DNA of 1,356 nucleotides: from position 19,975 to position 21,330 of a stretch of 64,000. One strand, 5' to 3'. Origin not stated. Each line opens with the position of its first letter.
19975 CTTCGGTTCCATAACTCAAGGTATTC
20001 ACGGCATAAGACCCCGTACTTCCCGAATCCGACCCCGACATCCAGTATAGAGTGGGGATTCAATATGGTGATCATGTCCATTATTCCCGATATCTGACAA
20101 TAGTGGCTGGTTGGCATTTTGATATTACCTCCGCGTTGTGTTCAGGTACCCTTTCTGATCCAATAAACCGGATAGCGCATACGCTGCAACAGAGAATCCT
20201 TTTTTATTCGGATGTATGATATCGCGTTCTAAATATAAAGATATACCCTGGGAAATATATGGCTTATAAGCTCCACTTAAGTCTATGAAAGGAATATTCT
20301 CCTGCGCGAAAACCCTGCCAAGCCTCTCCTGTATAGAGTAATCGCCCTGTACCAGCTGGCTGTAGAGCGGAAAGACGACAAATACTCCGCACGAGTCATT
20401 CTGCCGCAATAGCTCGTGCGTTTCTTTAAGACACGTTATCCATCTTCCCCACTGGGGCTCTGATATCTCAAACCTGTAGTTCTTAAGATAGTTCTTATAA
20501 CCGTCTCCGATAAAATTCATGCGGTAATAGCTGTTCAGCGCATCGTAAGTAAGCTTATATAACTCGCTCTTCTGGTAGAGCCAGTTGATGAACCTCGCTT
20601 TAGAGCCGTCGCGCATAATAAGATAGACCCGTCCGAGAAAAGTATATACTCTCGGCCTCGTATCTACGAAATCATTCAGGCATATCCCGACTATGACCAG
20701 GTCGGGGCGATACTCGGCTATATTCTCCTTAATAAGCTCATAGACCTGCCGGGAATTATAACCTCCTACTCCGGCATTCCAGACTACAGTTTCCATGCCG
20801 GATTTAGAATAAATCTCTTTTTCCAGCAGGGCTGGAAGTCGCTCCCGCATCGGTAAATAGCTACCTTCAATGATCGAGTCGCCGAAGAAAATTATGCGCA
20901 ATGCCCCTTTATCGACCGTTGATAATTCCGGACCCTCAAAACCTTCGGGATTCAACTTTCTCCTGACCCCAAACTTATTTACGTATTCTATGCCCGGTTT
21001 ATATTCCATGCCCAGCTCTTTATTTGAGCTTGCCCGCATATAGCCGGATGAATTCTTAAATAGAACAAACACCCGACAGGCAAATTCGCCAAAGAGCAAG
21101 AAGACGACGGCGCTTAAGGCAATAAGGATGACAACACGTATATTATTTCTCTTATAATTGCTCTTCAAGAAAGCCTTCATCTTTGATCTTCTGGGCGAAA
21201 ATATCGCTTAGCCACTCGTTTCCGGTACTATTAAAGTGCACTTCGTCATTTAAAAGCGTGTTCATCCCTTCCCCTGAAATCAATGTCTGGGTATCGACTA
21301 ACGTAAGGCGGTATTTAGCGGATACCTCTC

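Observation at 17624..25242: Four membrane-anchored SGNH paralogues interleaved with four methyltransferases, and no MBOAT or AT3 partner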

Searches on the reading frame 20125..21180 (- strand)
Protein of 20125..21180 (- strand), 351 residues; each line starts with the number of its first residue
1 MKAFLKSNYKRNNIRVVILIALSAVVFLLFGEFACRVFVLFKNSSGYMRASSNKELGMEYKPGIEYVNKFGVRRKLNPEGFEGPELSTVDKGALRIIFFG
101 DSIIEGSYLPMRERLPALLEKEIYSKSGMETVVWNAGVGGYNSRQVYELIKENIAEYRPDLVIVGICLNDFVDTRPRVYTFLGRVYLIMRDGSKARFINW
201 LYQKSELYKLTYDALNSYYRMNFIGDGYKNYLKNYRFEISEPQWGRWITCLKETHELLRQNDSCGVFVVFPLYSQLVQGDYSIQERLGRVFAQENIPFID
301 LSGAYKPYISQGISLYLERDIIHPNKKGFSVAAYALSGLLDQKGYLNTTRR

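Call 3: search_protein_families(library=pfam, proteins=[window:20125-21180:-], max_evalue=0.01)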
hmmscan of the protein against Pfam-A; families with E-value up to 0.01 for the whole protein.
window:20125-21180:- (351 aa): 2 families
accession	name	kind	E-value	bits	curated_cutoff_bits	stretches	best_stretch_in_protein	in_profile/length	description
PF13472.12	Lipase_GDSL_2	-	4.5e-12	47.3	32.9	1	98-328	1-175/178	GDSL-like Lipase/Acylhydrolase family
PF00657.28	Lipase_GDSL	-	2.8e-09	37.9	23.6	1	96-333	1-205/208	GDSL-like Lipase/Acylhydrolase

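Call 4: search_protein_families(library=ncbifam, proteins=[window:20125-21180:-], max_evalue=0.01)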
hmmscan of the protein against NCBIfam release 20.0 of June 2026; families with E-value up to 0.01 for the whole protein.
window:20125-21180:- (351 aa): 3 families
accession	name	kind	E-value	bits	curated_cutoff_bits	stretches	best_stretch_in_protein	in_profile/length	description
NF047594.1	LIC10707_fam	equivalog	3.5e-06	26.3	380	0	81-154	6-83/406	LIC10707 family hydrolase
NF007819.1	PRK10528.1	equivalog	0.00014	21.6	270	1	96-171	31-105/210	multifunctional acyl-CoA thioesterase I/protease I/lysophospholipase L1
NF042968.1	AcxylEst_AxeA1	equivalog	0.0079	14.6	700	0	88-170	269-355/459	acetylxylan esterase AxeA1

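Call 14: find_encoding_contigs(protein=window:20125-21180:-, flank=10000, max_places=6)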
Protein window:20125-21180:- (351 aa): no gene with exactly this product is on record in the collection.

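Call 15: find_homologous_proteins(query=window:20125-21180:-, max_evalue=0.001)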
Query window:20125-21180:- (351 aa): 20 proteins with E <= 0.001 among 3672 candidates.
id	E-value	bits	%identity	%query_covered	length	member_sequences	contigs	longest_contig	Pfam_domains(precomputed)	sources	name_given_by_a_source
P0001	2.4e-234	795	100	100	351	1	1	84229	PF13472.13,PF00657.29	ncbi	ncbi:MAG: SGNH/GDSL hydrolase family protein [Candidatus Omnitrophota bacterium]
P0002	4.6e-107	377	51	97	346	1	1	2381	PF13472.13,PF00657.29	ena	-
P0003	6.1e-102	360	51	93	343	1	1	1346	PF13472.13,PF00657.29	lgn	-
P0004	3.9e-62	229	37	96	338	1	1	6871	PF13472.13,PF00657.29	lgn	-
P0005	5.2e-62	228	37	92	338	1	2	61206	PF13472.13,PF00657.29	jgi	jgi:lysophospholipase L1-like esterase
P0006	7.3e-60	221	40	88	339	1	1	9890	PF13472.13,PF00657.29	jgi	jgi:lysophospholipase L1-like esterase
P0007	2.3e-59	220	39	89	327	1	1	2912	PF13472.13,PF00657.29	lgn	-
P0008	9.0e-59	218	36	93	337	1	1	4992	PF13472.13,PF00657.29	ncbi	-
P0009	2.1e-58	217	37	94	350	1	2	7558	PF13472.13,PF00657.29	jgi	-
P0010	8.2e-56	208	37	88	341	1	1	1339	PF13472.13,PF00657.29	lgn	-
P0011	2.0e-53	200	35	94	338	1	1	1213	PF13472.13,PF00657.29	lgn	-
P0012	1.5e-51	194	34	89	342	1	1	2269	PF13472.13,PF00657.29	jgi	jgi:lysophospholipase L1-like esterase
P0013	6.5e-49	185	38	77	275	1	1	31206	PF13472.13,PF00657.29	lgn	-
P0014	1.5e-48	184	32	93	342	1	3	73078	PF13472.13,PF00657.29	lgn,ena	-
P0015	1.0e-45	175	34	92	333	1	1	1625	PF13472.13,PF00657.29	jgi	-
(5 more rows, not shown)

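Call 16: find_encoding_contigs(protein=P0001, flank=10000, max_places=3)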
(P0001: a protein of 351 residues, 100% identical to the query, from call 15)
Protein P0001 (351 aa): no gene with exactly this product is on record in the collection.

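Call 19: find_encoding_contigs(protein=P0005, flank=10000, max_places=2)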
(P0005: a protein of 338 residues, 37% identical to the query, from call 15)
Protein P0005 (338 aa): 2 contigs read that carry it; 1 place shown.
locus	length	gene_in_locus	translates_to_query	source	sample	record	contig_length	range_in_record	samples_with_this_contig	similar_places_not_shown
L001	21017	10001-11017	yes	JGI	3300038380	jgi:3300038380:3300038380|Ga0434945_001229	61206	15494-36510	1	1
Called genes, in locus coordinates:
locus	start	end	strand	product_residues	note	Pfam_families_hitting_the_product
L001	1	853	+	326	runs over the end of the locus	PF06662:C5-epim_C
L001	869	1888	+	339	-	PF02388:FemAB (faint), PF13480:Acetyltransf_6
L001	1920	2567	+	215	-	PF00551:Formyl_trans_N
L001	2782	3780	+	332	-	PF06662:C5-epim_C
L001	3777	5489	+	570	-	PF00551:Formyl_trans_N, PF13480:Acetyltransf_6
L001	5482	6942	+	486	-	PF23019:DUF7033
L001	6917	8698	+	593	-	PF13522:GATase_6, PF13537:GATase_7, PF00733:Asn_synthase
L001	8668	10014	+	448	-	PF13439:Glyco_transf_4, PF13579:Glyco_trans_4_4, PF00534:Glycos_transf_1, PF13692:Glyco_trans_1_4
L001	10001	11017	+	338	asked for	PF00657:Lipase_GDSL (weak), PF13472:Lipase_GDSL_2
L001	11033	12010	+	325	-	PF01408:GFO_IDH_MocA, PF02894:GFO_IDH_MocA_C (weak), PF22725:GFO_IDH_MocA_C3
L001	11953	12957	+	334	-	PF13641:Glyco_tranf_2_3 (weak), PF00535:Glycos_transf_2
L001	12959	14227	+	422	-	PF01522:Polysacc_deac_1 (weak)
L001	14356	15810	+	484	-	PF02310:B12-binding, PF04055:Radical_SAM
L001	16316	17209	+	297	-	PF04932:Wzy_C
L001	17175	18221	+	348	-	PF04055:Radical_SAM, PF13186:SPASM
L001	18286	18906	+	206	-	PF13489:Methyltransf_23, PF13847:Methyltransf_31, PF08241:Methyltransf_11, PF08242:Methyltransf_12, PF13649:Methyltransf_25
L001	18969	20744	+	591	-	PF00534:Glycos_transf_1, PF13692:Glyco_trans_1_4, PF02698:DUF218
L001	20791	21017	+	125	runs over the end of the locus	PF13366:PDDEXK_3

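Call 20: find_encoding_contigs(protein=P0014, flank=10000, max_places=2)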
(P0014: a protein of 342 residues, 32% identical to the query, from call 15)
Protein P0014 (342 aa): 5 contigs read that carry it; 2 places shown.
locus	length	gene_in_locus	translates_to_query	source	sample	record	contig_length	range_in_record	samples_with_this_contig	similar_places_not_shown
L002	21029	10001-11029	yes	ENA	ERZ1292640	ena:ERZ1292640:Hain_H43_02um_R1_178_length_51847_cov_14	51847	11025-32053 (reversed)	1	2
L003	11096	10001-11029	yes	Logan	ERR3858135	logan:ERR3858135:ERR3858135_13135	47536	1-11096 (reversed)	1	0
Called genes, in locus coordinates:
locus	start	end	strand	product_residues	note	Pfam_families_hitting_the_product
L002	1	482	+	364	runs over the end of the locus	PF04055:Radical_SAM, PF13186:SPASM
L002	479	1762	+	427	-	PF01593:Amino_oxidase, PF13450:NAD_binding_8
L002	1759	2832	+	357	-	PF13692:Glyco_trans_1_4, PF00534:Glycos_transf_1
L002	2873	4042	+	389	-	PF13439:Glyco_transf_4, PF13579:Glyco_trans_4_4, PF00534:Glycos_transf_1, PF13692:Glyco_trans_1_4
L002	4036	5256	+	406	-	PF01943:Polysacc_synt, PF13440:Polysacc_synt_3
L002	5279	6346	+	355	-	PF00657:Lipase_GDSL (faint), PF13472:Lipase_GDSL_2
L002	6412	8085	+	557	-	PF24793:GINT1_N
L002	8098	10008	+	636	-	PF13522:GATase_6, PF13537:GATase_7, PF00733:Asn_synthase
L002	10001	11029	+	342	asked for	PF00657:Lipase_GDSL (faint), PF13472:Lipase_GDSL_2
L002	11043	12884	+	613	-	PF00534:Glycos_transf_1, PF13692:Glyco_trans_1_4, PF02698:DUF218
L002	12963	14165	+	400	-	PF13231:PMT_2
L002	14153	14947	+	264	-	PF00483:NTP_transferase, PF12804:NTP_transf_3 (weak)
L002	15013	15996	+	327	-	PF01370:Epimerase, PF02719:Polysacc_synt_2, PF04321:RmlD_sub_bind, PF01073:3Beta_HSD, PF07993:NAD_binding_4 (weak), PF16363:GDP_Man_Dehyd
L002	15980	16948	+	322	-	PF00106:adh_short (weak), PF01073:3Beta_HSD, PF01370:Epimerase, PF02719:Polysacc_synt_2, PF04321:RmlD_sub_bind, PF05368:NmrA (weak), PF16363:GDP_Man_Dehyd, PF13460:NAD_binding_10 (weak), +1 more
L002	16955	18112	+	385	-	PF13489:Methyltransf_23, PF07021:MetW, PF13847:Methyltransf_31 (faint), PF08241:Methyltransf_11, PF08242:Methyltransf_12, PF13649:Methyltransf_25 (weak), PF08484:Methyltransf_14, PF22674:C2185-like_N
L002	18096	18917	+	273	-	PF13292:DXP_synthase_N, PF00456:Transketolase_N, PF00676:E1_dh, PF09364:XFP_N (weak)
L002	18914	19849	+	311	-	PF02779:Transket_pyr, PF02780:Transketolase_C, PF17147:PFOR_II (weak)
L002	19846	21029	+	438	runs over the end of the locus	PF00266:Aminotran_5 (faint), PF01041:DegT_DnrJ_EryC1, PF01053:Cys_Met_Meta_PP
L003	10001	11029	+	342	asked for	PF00657:Lipase_GDSL (faint), PF13472:Lipase_GDSL_2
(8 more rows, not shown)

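Call 28: search_solved_structures(query=A3, max_evalue=1, show_alignments=2)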
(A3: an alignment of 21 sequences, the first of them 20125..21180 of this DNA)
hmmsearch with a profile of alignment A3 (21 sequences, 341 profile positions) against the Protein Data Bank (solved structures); distinct sequences matched with E-value up to 1: 70 (the best 60 are shown).
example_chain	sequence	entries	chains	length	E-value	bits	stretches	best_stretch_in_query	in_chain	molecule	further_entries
7ddy_D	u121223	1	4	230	8.9e-17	64.6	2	80-164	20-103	G-D-S-L family lipolytic protein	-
9otv_A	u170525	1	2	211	3.2e-14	56.2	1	85-178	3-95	Lysophospholipase L1-like esterase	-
7c23_A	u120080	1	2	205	2e-12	50.3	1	84-167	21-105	Carboxylesterase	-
1yzf_A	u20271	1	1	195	2.5e-12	50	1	85-173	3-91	lipase/acylhydrolase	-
7c2a_A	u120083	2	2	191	7.1e-12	48.5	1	86-163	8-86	SGNH-hydrolase family esterase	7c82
6hfz_A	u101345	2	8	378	1.5e-11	47.4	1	79-182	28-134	GDSL-like protein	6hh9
9hi6_A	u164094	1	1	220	1.8e-11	47.2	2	241-338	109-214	FI6-focused design_04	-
7c29_A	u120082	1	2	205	1.9e-11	47.1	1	84-167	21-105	Carboxylesterase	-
4ppy_A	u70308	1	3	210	2e-11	47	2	83-193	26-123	Putative acylhydrolase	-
8ik1_A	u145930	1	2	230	4.3e-11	45.9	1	78-189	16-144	GDSL family lipase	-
7c2c_A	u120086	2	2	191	1.1e-10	44.6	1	86-163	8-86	SGNH-hydrolase family esterase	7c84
7c2d_A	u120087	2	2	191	1.3e-10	44.4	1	86-163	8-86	SGNH-hydrolase family esterase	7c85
4iyj_A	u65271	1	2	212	1.5e-10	44.1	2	242-332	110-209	GDSL-like protein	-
9hi4_C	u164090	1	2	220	1.9e-10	43.8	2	241-332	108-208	FI6-focused design_03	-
9hi5_A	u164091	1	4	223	4.4e-10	42.6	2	127-178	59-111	GDSL-like protein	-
9ge8_T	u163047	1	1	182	9.9e-08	34.9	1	87-181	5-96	Thioesterase 1/protease 1/lysophospholipase L1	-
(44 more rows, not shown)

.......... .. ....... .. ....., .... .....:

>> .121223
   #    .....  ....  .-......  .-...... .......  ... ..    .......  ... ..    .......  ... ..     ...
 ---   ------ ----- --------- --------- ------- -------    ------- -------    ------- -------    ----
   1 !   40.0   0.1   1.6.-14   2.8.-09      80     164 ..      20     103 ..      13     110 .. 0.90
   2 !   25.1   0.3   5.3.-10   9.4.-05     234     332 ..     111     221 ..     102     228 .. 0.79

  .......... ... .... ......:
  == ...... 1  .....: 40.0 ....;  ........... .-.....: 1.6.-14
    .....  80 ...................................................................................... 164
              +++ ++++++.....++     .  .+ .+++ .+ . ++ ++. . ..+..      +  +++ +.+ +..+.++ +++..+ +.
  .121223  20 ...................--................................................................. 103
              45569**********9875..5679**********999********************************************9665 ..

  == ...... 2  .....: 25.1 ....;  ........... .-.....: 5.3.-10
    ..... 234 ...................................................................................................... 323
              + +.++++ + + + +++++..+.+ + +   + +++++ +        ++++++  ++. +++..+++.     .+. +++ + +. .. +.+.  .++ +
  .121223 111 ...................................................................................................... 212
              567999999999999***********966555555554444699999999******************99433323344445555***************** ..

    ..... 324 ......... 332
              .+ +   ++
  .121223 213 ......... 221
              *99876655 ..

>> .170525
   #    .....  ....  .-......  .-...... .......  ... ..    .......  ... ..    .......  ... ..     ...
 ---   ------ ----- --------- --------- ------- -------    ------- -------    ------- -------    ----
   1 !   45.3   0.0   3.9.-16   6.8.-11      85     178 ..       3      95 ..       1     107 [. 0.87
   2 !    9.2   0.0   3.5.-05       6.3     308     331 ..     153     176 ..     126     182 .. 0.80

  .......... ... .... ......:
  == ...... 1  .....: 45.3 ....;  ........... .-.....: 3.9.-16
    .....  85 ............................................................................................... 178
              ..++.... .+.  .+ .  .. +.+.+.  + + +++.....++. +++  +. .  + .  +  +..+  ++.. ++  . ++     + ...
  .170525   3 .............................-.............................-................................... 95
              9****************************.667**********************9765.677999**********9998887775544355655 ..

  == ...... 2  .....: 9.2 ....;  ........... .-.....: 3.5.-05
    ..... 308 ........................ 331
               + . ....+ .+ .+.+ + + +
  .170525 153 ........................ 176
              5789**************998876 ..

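Call 34: predict_structure(alignment_id=A3)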
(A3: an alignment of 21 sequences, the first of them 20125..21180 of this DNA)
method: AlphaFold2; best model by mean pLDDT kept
length: 351 residues; sequences in the alignment: 21
mean_pLDDT: 91.0   pTM: 0.87
mean pLDDT of the five models: 91.0, 90.2, 89.5, 88.5, 88.3
residues with pLDDT >= 90: 264; 70-90: 68; 50-70: 17; < 50: 2
segments of 3 or more residues with pLDDT < 50: none
pLDDT, mean of each block of 10 residues (from residue 1): 66 90 96 93 91 93 95 95 93 95 97 98 95 96 96 92 93 87 88 71 90 85 78 87 94 97 95 94 94 97 96 93 97 97 79 40
secondary structure, 60 per line:
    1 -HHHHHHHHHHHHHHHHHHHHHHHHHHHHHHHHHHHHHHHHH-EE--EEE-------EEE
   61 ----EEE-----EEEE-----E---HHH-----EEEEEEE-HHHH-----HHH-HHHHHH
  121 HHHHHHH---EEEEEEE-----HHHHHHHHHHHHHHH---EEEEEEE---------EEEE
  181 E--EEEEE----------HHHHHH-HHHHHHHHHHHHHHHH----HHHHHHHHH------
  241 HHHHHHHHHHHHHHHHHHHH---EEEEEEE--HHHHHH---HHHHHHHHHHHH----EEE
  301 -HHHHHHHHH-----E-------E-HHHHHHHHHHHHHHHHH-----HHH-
elements in order: H2-42 E48-50 E58-60 E65-67 E73-76 E94-100 H102-105 H115-127 E131-137 H143-157 E161-167 E177-181 E184-188 H199-204 H206-221 H226-234 H241-260 E264-270 H273-278 H282-293 E298-300 H302-310 H326-342

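Call 37: search_protein_representatives(alignment_id=A3)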
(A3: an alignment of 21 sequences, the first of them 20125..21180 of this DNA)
Query: 21 sequences, 341 profile positions. Proteins with E-value up to 0.001 (for the whole library): 118719; up to 1e-10: 60769; up to 1e-30: 6466. The best 150 are listed.
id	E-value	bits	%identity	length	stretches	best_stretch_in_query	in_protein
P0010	1.7e-135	468.1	-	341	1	2-338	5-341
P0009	6.4e-134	463.0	-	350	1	4-340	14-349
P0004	7.5e-125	433.2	-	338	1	3-337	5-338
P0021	1.8e-119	415.4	-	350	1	5-337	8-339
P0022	2.3e-115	401.9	-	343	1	1-339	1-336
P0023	4.8e-114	397.6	-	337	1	4-339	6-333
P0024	2.5e-110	385.4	-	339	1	1-337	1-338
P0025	5.3e-106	371.2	-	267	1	73-338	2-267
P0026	3.2e-99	348.9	-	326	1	4-334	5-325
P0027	1.9e-82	293.7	-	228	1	4-218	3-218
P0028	2.1e-81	290.3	-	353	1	6-339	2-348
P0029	2.4e-80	286.8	-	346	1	4-329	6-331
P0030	6.0e-80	285.5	-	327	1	5-332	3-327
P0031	4.0e-74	266.4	-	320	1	8-338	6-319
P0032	4.3e-72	259.7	-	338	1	9-338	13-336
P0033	2.1e-71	257.4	-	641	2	63-337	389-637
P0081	1.4e-55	205.4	-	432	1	4-336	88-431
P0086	6.6e-55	203.2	-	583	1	5-338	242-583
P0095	4.9e-54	200.3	-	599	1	4-332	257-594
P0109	7.2e-53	196.5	-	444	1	9-338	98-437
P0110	7.8e-53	196.4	-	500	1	1-338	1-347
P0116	1.7e-52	195.3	-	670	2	43-339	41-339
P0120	3.1e-52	194.4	-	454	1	6-338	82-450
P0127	6.1e-52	193.4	-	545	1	4-334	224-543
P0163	6.1e-51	190.1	-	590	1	6-333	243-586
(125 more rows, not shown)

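Call 38: search_protein_families(library=pfam, proteins=[P0086, P0095, P0127, P0163, P0033, P0116, P0110, P0081, P0120, P0109], max_evalue=0.001)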
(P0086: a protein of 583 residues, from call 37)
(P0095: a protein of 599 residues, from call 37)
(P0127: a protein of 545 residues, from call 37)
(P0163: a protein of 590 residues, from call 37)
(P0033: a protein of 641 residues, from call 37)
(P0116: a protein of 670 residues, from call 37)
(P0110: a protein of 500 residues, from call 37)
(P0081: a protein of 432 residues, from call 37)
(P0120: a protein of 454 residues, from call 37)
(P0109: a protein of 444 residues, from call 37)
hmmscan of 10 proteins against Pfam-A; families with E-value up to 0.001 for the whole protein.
P0086 (583 aa): 2 families
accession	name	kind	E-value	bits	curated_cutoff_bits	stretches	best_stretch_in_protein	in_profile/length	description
PF13472.12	Lipase_GDSL_2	-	1.4e-14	55.4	32.9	1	324-401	1-79/178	GDSL-like Lipase/Acylhydrolase family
PF00657.28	Lipase_GDSL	-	1.5e-06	29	23.6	0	322-401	1-93/208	GDSL-like Lipase/Acylhydrolase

P0095 (599 aa): 2 families
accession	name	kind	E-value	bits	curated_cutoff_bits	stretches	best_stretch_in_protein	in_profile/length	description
PF13472.12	Lipase_GDSL_2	-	1.4e-11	45.7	32.9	1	340-422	1-85/178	GDSL-like Lipase/Acylhydrolase family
PF00657.28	Lipase_GDSL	-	6.1e-08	33.5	23.6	1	338-589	1-208/208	GDSL-like Lipase/Acylhydrolase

P0127 (545 aa): 5 families
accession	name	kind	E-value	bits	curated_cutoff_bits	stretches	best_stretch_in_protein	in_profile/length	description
PF04140.19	ICMT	-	1.7e-10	41.6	24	1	94-179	6-94/95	Isoprenylcysteine carboxyl methyltransferase (ICMT) family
PF13472.12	Lipase_GDSL_2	-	8.2e-10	39.9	32.9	1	318-531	2-178/178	GDSL-like Lipase/Acylhydrolase family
PF04191.18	PEMT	-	1.8e-08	35.2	25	1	88-179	5-99/105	Phospholipid methyltransferase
PF06966.17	DUF1295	-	1.2e-07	31.9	20.4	1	85-193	117-235/235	Protein of unknown function (DUF1295)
PF00657.28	Lipase_GDSL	-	3.9e-05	24.3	23.6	1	315-536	1-208/208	GDSL-like Lipase/Acylhydrolase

P0163 (590 aa): 1 family
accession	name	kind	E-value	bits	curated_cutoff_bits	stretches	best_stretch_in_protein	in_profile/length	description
PF13472.12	Lipase_GDSL_2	-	5.4e-10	40.5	32.9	1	324-401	1-79/178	GDSL-like Lipase/Acylhydrolase family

P0033 (641 aa): 3 families
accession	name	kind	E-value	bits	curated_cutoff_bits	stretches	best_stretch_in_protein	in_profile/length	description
PF13472.12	Lipase_GDSL_2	-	1e-16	62.4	32.9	2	415-508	1-95/178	GDSL-like Lipase/Acylhydrolase family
PF00657.28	Lipase_GDSL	-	7.1e-15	56.2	23.6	2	413-627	1-208/208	GDSL-like Lipase/Acylhydrolase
PF25182.1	NonGDSL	-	1.6e-06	28.1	80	0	409-515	26-133/220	Non-GDSL lipase-like family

P0116 (670 aa): 3 families
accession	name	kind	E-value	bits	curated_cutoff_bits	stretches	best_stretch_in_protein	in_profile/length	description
PF13472.12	Lipase_GDSL_2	-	7.5e-20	72.6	32.9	2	83-321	1-177/178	GDSL-like Lipase/Acylhydrolase family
PF25182.1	NonGDSL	-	5.2e-12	46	80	1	76-149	25-99/220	Non-GDSL lipase-like family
PF20078.4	DUF6473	-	0.00092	18.9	27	0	80-137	36-89/274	Domain of unknown function (DUF6473)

P0110 (500 aa): 2 families
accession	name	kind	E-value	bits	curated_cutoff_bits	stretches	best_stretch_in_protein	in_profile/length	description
PF13472.12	Lipase_GDSL_2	-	1.6e-13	52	32.9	1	111-331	1-178/178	GDSL-like Lipase/Acylhydrolase family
PF00657.28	Lipase_GDSL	-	4.5e-07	30.7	23.6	1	109-336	1-208/208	GDSL-like Lipase/Acylhydrolase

P0081 (432 aa): 2 families
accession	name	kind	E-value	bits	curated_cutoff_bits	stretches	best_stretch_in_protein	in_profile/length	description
PF13472.12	Lipase_GDSL_2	-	2.4e-11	44.9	32.9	1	171-417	1-178/178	GDSL-like Lipase/Acylhydrolase family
PF00657.28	Lipase_GDSL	-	8.4e-05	23.2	23.6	0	207-421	44-207/208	GDSL-like Lipase/Acylhydrolase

P0120 (454 aa): 1 family
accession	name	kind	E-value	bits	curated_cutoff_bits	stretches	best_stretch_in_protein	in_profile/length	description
PF13472.12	Lipase_GDSL_2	-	1e-07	33.1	32.9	1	172-428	1-172/178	GDSL-like Lipase/Acylhydrolase family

P0109 (444 aa): 2 families
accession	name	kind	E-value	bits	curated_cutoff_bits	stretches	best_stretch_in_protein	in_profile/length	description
PF13472.12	Lipase_GDSL_2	-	2.5e-12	48.1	32.9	1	176-418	1-175/178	GDSL-like Lipase/Acylhydrolase family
PF00657.28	Lipase_GDSL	-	3.4e-06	27.8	23.6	0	174-257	1-94/208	GDSL-like Lipase/Acylhydrolase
